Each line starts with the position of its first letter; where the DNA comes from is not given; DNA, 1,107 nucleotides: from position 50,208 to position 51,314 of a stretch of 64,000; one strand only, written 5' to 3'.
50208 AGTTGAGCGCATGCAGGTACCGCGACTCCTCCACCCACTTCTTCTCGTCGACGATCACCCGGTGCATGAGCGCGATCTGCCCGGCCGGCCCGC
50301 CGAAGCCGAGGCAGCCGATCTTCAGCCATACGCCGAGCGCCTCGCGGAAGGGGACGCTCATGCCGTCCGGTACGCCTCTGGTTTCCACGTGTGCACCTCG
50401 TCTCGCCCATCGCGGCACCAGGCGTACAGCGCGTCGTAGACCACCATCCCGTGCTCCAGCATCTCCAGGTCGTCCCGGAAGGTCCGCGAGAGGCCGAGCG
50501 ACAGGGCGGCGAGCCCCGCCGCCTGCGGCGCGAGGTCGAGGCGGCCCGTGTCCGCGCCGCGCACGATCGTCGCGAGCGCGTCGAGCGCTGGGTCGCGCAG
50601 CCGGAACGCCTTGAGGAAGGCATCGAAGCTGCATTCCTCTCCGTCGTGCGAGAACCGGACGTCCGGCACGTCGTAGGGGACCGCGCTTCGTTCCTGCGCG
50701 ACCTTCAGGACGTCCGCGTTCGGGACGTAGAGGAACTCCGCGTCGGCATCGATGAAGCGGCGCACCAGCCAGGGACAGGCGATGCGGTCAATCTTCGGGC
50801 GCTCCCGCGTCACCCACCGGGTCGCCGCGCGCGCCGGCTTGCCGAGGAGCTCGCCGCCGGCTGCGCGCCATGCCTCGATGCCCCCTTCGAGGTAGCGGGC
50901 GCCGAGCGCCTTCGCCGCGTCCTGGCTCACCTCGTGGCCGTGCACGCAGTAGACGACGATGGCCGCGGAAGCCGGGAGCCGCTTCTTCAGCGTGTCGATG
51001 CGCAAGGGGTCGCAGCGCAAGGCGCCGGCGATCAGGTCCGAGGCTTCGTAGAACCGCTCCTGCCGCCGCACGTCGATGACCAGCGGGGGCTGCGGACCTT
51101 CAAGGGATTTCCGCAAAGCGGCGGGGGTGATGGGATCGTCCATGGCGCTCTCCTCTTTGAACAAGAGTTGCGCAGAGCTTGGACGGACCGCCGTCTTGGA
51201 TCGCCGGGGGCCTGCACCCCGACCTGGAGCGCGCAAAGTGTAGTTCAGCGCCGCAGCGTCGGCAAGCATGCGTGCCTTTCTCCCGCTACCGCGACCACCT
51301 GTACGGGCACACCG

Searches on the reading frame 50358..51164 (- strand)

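Call 38: search_protein_families(library=ncbifam, proteins=[window:50358-51164:-], max_evalue=1e-10)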
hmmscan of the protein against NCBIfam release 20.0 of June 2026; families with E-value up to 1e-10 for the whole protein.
window:50358-51164:- (268 aa): 1 family
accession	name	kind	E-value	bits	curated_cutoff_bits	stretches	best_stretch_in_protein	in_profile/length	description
NF033833.0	rhodan_ChrE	equivalog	5.2e-21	74.7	120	1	8-103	1-101/108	rhodanese family chromate resistance protein ChrE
